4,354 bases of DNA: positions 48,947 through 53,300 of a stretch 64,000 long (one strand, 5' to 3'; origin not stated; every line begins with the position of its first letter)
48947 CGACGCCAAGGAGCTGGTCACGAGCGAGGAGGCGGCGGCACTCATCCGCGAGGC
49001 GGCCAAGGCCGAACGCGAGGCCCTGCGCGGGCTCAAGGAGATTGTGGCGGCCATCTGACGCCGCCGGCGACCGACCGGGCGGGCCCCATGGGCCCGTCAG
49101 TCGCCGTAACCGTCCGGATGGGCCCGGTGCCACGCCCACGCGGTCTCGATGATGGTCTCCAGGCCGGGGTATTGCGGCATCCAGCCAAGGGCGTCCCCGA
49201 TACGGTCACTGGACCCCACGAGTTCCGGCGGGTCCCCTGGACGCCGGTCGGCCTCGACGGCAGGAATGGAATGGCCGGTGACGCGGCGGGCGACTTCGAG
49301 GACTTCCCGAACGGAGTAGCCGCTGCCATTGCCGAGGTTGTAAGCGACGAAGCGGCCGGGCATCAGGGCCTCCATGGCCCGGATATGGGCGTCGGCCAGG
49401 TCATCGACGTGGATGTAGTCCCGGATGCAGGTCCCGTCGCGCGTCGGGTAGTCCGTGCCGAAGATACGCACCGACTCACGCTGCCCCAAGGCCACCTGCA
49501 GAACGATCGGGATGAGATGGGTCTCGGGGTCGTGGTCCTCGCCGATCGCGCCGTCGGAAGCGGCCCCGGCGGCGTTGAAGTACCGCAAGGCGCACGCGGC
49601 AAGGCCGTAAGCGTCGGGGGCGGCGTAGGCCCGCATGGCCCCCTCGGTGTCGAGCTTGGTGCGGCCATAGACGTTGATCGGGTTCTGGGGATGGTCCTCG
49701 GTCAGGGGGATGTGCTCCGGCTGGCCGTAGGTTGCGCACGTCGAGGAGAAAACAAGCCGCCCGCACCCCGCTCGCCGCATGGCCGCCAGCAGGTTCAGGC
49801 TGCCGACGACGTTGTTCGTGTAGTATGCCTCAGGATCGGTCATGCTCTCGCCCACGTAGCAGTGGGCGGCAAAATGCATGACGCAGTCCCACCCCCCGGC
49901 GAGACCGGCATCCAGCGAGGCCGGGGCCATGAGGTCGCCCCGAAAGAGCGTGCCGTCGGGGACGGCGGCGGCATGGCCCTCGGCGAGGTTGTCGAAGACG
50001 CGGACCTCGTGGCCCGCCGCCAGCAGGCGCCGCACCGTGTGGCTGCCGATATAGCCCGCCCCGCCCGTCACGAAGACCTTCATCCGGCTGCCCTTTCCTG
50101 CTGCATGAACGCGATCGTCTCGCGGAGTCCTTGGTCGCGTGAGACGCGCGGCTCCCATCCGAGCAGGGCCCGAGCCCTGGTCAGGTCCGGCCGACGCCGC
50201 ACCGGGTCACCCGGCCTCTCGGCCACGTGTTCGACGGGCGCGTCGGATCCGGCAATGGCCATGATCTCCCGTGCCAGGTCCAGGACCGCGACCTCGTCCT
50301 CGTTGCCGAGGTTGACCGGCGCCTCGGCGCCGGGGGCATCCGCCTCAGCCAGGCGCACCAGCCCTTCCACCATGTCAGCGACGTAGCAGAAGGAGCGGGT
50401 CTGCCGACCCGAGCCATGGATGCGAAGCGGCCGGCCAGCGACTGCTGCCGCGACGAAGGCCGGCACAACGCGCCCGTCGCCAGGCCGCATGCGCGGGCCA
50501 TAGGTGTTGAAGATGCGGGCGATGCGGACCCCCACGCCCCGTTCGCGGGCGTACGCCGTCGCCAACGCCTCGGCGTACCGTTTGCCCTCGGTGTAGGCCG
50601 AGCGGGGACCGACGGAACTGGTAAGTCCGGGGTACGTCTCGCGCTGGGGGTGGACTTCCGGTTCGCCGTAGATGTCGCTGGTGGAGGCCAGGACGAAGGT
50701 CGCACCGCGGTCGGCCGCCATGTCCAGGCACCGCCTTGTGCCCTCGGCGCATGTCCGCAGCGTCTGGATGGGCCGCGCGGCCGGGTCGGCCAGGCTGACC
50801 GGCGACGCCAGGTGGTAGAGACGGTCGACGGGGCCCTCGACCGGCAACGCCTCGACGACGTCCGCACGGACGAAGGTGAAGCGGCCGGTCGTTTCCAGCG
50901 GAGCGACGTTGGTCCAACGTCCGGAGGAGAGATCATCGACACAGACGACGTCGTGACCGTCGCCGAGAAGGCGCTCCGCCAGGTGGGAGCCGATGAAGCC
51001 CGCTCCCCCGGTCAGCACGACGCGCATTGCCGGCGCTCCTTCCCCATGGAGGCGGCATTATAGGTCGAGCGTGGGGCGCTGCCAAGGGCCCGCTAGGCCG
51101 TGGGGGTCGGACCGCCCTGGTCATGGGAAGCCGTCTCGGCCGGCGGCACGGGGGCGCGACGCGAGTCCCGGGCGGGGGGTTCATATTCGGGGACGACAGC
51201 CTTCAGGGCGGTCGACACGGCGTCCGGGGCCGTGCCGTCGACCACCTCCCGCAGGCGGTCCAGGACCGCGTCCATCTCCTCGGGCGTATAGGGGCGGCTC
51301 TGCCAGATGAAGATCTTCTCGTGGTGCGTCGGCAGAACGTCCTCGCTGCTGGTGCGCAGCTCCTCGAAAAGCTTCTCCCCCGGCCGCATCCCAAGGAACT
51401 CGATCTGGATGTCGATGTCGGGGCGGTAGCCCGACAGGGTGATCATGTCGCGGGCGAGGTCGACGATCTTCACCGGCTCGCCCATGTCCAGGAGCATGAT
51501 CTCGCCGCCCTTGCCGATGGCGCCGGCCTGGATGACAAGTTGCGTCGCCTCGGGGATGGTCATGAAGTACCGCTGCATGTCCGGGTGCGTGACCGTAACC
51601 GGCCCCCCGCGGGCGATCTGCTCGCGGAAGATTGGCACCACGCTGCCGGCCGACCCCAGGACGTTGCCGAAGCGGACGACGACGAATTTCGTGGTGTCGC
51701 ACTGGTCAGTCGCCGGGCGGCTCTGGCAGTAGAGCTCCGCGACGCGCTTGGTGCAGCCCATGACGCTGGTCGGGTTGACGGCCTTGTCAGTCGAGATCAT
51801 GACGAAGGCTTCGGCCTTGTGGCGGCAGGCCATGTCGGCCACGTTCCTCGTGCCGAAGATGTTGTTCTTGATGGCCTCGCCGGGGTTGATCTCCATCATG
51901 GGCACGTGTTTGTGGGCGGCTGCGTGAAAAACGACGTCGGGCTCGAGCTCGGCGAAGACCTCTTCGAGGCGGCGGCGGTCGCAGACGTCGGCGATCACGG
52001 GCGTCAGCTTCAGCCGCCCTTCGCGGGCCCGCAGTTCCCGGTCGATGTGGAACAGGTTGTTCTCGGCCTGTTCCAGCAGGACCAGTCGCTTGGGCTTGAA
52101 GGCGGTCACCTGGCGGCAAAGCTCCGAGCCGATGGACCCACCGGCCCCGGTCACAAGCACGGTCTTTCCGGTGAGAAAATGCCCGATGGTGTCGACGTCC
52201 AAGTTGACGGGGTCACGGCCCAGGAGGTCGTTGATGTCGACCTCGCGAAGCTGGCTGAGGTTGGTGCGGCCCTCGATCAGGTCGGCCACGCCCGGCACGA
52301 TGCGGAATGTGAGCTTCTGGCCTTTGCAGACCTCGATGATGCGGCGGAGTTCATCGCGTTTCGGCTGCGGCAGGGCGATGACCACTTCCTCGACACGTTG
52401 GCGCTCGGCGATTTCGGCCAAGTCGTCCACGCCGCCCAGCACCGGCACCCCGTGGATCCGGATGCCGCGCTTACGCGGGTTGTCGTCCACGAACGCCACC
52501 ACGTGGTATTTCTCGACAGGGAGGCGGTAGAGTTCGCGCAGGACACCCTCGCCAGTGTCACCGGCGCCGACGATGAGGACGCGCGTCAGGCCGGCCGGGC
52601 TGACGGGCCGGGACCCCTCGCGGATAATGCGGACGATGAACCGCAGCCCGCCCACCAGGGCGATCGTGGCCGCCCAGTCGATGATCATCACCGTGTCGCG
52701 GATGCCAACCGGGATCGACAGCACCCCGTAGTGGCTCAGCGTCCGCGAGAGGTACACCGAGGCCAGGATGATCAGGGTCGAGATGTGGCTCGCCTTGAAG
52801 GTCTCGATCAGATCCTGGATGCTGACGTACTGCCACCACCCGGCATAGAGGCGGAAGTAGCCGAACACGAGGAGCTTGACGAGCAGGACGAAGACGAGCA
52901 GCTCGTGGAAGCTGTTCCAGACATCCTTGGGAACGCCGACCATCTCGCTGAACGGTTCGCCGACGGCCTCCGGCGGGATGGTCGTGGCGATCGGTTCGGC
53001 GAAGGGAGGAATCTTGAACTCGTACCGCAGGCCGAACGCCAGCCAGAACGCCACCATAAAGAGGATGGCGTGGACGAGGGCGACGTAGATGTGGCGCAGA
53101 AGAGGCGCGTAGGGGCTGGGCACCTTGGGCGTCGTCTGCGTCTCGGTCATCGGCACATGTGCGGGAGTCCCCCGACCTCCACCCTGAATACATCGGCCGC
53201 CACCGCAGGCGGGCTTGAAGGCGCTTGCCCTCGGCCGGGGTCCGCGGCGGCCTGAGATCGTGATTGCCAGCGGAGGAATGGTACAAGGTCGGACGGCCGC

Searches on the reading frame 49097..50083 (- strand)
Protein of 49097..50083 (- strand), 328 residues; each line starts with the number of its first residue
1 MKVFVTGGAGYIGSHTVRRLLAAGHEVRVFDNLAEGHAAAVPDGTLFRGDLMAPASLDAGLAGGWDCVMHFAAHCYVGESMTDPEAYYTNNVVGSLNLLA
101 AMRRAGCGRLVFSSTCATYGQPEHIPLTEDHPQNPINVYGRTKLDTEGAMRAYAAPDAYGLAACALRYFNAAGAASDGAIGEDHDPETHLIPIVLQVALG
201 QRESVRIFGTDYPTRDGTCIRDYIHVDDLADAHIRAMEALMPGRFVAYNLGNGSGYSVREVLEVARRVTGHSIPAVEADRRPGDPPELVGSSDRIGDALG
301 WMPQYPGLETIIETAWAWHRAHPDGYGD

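Call 94: search_protein_families(library=pfam, proteins=[window:49097-50083:-], max_evalue=0.001)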
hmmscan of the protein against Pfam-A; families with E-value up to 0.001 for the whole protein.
window:49097-50083:- (328 aa): 8 families
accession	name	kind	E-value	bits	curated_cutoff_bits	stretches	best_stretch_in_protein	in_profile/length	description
PF01370.27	Epimerase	-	5.2e-56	190.2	20.9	1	3-251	1-240/240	NAD dependent epimerase/dehydratase family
PF16363.11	GDP_Man_Dehyd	-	6.7e-48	164.3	27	1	4-307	1-325/332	GDP-mannose 4,6 dehydratase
PF01073.25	3Beta_HSD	-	9.8e-16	58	22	1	5-167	2-177/280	3-beta hydroxysteroid dehydrogenase/isomerase family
PF04321.23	RmlD_sub_bind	-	2e-13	50.5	27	1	1-153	1-139/287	RmlD substrate binding domain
PF02719.21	Polysacc_synt_2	-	5e-09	36.2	20.2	1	3-173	1-173/293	Polysaccharide biosynthesis protein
PF13460.12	NAD_binding_10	-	1.5e-08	35.2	27.2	1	7-124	1-108/184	NAD(P)H-binding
PF05368.20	NmrA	-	1.5e-05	25.2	27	1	2-116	4-108/298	NmrA-like family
PF07993.18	NAD_binding_4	-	0.0001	22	20.1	0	62-178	86-214/258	Male sterility protein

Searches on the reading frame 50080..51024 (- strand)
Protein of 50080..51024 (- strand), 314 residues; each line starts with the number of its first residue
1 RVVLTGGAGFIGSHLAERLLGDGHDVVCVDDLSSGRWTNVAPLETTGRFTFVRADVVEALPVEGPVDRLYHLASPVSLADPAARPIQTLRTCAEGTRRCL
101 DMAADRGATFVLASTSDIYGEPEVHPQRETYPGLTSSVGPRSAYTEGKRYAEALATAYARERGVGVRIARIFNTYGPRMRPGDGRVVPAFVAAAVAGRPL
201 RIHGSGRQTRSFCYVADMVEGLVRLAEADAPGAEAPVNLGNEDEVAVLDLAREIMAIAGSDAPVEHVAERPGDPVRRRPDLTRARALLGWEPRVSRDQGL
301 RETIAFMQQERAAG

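Call 94: search_protein_families(library=pfam, proteins=[window:50080-51024:-], max_evalue=0.001)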
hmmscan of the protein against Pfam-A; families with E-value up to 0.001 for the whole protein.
window:50080-51024:- (314 aa): 6 families
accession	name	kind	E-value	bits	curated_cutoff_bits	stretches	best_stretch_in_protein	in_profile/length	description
PF16363.11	GDP_Man_Dehyd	-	2.5e-47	162.4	27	1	4-303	2-332/332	GDP-mannose 4,6 dehydratase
PF01370.27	Epimerase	-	1.5e-46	159.2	20.9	1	2-240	1-240/240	NAD dependent epimerase/dehydratase family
PF07993.18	NAD_binding_4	-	4.1e-10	39.7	20.1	1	66-176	89-209/258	Male sterility protein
PF01073.25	3Beta_HSD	-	6.9e-08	32.3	22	1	3-157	1-159/280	3-beta hydroxysteroid dehydrogenase/isomerase family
PF04321.23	RmlD_sub_bind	-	5.3e-06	26.2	27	1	1-265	2-239/287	RmlD substrate binding domain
PF02719.21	Polysacc_synt_2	-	9e-05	22.2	20.2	0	138-272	132-266/293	Polysaccharide biosynthesis protein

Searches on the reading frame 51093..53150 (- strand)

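Call 94: search_protein_families(library=pfam, proteins=[window:51093-53150:-], max_evalue=0.001)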
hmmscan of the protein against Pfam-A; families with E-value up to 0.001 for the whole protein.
window:51093-53150:- (685 aa): 11 families
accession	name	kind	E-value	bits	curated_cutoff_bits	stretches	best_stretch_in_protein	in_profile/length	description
PF02719.21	Polysacc_synt_2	-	3.3e-122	407.7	20.2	1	331-616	1-291/293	Polysaccharide biosynthesis protein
PF01370.27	Epimerase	-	2.3e-23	83.3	20.9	1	331-530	1-212/240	NAD dependent epimerase/dehydratase family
PF13727.12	CoA_binding_3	-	3.1e-15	57.1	25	1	155-286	47-175/175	CoA-binding domain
PF16363.11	GDP_Man_Dehyd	-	5.4e-14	52.8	27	1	332-455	1-130/332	GDP-mannose 4,6 dehydratase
PF04321.23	RmlD_sub_bind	-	7.5e-14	51.9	27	1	330-501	2-155/287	RmlD substrate binding domain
PF01073.25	3Beta_HSD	-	2.4e-10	40.3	22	1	332-461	1-123/280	3-beta hydroxysteroid dehydrogenase/isomerase family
PF07993.18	NAD_binding_4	-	5.3e-06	26.2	20.1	1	377-469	58-151/258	Male sterility protein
PF13460.12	NAD_binding_10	-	1.1e-05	25.8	27.2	1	335-459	1-103/184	NAD(P)H-binding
PF17836.7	PglD_N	-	4.7e-05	24.3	23.4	1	190-260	1-65/78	PglD N-terminal domain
PF00106.31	adh_short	-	8.2e-05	22.6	26.6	1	329-444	1-122/195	short chain dehydrogenase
PF02629.25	CoA_binding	-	0.00031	21.9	22.3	1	189-264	4-75/97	CoA binding domain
